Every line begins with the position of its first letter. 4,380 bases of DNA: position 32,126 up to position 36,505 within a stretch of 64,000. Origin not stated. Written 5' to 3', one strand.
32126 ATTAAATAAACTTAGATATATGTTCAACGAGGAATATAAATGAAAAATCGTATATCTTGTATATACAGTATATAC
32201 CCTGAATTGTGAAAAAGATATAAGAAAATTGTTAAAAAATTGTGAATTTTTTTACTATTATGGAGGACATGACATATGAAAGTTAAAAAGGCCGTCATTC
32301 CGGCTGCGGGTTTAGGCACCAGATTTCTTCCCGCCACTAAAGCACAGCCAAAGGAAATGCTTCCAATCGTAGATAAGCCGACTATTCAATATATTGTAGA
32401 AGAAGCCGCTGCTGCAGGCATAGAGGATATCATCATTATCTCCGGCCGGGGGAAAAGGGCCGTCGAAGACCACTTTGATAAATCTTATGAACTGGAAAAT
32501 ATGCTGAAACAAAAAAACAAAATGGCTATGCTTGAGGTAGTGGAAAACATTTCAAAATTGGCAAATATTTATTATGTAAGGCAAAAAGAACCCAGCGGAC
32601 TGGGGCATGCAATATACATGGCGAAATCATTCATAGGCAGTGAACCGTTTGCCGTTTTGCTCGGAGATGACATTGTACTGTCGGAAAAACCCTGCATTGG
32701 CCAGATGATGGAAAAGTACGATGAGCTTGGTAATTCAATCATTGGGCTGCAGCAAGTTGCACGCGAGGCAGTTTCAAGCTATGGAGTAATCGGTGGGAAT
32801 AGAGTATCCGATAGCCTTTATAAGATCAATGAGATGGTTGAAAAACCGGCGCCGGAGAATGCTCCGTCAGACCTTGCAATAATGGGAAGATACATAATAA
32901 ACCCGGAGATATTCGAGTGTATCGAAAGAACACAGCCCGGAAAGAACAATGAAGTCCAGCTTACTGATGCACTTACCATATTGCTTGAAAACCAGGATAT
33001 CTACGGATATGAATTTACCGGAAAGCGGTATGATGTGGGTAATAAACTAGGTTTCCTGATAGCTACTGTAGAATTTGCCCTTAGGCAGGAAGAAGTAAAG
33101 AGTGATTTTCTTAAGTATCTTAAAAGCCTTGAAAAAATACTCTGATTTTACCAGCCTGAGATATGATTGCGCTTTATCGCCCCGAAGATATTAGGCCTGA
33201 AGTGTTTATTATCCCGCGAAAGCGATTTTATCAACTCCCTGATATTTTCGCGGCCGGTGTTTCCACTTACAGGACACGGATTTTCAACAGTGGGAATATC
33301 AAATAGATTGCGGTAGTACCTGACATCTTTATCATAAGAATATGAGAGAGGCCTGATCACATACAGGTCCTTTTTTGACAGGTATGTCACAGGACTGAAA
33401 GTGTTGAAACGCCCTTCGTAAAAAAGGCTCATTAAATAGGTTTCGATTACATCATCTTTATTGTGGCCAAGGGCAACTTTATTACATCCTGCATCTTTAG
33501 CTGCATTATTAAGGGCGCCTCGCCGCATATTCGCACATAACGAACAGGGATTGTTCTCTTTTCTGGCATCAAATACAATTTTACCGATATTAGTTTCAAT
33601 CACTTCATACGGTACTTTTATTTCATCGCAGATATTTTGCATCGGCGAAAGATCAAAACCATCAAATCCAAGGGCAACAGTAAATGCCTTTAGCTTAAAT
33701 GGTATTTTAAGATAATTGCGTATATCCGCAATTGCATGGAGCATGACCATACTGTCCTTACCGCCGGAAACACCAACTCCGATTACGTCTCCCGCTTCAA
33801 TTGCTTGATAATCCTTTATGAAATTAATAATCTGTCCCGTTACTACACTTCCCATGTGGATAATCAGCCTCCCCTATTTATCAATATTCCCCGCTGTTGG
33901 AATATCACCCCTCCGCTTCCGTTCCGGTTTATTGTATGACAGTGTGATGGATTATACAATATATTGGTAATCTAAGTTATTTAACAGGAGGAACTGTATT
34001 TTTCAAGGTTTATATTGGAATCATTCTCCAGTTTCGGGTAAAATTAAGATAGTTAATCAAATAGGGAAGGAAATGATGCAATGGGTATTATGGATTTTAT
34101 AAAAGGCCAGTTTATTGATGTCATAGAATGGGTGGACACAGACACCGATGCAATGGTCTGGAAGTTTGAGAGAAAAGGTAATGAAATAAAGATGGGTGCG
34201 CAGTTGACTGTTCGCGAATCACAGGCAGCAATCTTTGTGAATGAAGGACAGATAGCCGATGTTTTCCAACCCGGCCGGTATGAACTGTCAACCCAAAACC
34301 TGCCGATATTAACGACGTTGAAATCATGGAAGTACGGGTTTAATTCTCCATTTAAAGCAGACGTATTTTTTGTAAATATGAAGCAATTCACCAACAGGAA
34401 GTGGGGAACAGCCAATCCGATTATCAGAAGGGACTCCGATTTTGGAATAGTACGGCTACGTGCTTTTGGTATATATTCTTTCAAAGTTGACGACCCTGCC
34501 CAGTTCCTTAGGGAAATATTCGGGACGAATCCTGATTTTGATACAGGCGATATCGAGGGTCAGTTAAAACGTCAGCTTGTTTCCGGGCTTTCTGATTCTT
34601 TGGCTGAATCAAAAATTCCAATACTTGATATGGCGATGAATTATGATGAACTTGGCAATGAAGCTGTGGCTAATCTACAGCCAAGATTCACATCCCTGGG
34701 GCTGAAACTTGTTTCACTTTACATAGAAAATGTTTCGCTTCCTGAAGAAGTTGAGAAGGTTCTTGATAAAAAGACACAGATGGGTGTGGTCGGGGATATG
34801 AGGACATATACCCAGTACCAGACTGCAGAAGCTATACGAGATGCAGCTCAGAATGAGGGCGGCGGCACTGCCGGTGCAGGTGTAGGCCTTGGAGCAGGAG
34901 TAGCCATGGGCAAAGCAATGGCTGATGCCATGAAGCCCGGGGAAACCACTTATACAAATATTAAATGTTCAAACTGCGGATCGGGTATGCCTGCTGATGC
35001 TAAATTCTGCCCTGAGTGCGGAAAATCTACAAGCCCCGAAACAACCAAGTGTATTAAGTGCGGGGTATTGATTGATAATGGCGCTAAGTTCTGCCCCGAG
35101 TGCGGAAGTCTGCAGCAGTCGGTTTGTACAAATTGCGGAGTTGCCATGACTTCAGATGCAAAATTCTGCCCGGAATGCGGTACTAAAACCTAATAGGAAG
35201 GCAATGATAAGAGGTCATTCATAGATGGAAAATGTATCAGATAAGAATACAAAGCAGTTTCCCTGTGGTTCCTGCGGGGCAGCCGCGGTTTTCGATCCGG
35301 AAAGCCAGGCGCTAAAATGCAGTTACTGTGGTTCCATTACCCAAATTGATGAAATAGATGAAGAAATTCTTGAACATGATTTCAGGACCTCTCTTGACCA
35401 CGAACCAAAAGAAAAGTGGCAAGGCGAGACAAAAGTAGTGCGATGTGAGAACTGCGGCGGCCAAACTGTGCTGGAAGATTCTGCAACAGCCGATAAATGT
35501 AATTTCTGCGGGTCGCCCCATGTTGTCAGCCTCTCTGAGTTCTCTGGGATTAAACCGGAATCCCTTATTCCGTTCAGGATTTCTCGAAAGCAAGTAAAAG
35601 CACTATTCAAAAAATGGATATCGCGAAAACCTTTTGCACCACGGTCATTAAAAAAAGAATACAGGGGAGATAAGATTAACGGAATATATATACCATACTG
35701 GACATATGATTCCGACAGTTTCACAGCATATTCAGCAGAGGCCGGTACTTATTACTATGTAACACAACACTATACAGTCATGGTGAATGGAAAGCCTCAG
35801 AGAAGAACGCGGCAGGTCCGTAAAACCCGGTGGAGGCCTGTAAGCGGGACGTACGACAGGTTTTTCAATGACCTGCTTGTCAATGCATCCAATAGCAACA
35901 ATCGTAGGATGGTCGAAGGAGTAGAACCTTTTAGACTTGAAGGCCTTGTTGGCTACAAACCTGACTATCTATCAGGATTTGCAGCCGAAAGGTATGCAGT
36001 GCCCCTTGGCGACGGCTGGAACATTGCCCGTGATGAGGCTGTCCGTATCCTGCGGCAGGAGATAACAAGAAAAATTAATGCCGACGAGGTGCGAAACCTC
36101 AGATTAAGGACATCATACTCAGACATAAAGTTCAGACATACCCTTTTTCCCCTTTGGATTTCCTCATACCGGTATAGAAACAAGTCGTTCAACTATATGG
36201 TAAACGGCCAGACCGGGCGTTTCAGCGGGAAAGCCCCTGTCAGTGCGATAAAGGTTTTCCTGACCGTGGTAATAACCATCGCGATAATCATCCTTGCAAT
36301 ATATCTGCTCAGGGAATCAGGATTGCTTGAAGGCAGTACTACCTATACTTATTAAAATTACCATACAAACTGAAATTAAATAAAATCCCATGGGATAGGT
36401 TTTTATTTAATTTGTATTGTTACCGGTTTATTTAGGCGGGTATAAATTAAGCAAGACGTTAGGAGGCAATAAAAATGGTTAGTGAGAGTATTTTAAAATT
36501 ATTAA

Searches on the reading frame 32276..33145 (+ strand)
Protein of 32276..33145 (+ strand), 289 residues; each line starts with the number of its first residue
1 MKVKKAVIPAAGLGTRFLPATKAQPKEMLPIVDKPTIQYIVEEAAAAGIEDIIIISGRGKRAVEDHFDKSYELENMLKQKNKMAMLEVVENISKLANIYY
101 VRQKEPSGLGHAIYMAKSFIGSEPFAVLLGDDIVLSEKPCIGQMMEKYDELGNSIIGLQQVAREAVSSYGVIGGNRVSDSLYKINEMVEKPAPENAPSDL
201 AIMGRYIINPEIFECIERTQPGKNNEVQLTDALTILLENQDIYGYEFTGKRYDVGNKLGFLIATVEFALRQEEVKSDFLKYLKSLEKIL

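Call 28: search_protein_families(library=pfam, proteins=[window:32276-33145:+])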
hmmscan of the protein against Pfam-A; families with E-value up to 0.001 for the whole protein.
window:32276-33145:+ (289 aa): 2 families
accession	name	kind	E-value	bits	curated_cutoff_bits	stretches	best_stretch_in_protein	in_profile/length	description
PF00483.29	NTP_transferase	-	3.6e-33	115.6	21.2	1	5-261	1-236/245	Nucleotidyl transferase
PF12804.13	NTP_transf_3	-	3.2e-07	31.1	27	1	6-157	1-120/160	MobA-like NTP transferase domain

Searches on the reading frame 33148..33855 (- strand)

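Call 28: search_protein_families(library=pfam, proteins=[window:33148-33855:-])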
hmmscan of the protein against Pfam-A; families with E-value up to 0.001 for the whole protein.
window:33148-33855:- (235 aa): 1 family
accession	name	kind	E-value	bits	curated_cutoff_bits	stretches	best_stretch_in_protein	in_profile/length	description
PF01171.26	ATP_bind_3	-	8.4e-16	58.7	27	1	26-192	3-166/182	PP-loop family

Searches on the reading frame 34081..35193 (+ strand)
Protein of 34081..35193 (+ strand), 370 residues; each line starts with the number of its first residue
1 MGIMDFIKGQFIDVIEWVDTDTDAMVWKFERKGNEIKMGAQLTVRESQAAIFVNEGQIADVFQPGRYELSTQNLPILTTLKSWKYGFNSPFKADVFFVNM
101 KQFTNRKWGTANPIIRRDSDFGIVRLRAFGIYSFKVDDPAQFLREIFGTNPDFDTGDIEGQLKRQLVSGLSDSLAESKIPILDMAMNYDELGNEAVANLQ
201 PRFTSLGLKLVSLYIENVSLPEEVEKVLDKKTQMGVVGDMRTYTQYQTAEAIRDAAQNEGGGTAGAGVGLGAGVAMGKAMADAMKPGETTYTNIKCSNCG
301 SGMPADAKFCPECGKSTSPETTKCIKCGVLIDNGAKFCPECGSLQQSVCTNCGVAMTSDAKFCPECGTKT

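Call 28: search_protein_families(library=pfam, proteins=[window:34081-35193:+])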
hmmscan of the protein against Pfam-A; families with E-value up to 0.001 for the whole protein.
window:34081-35193:+ (370 aa): 8 families
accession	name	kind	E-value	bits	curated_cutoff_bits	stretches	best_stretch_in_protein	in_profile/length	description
PF13421.11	Band_7_1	-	4.7e-93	311.1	24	1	26-236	1-211/211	SPFH domain-Band 7 family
PF12773.13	DZR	-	1.2e-19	70.7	27.3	2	296-342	1-45/45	Double zinc ribbon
PF13240.11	Zn_Ribbon_1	-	5.6e-19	67.7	25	3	349-369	2-22/23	zinc-ribbon domain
PF01145.31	Band_7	-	7.7e-14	52.6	23.6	1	43-246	2-173/176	SPFH domain / Band 7 family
PF13248.11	Zn_ribbon_3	-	3e-13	49.2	27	3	294-315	3-24/26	zinc-ribbon domain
PF17032.10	Zn_ribbon_15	-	3e-12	47.6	28.9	0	293-314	52-73/73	zinc-ribbon family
PF24463.1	DUF7577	-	0.00018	21.5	28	0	321-343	2-24/27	Domain of unknown function (DUF7577)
PF18912.6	DZR_2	-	0.00021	21.5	27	0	295-341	9-55/56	Double zinc ribbon domain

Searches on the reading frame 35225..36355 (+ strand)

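Call 28: search_protein_families(library=pfam, proteins=[window:35225-36355:+])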
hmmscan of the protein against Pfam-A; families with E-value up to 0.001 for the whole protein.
window:35225-36355:+ (376 aa): 2 families
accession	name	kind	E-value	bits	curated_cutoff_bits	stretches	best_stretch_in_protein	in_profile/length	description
PF19134.6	DUF5817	-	2.2e-05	24.7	31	0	71-100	3-32/57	Domain of unknown function (DUF5817)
PF08271.17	Zn_Ribbon_TF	-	0.00025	21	29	0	14-52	3-42/43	TFIIB zinc-binding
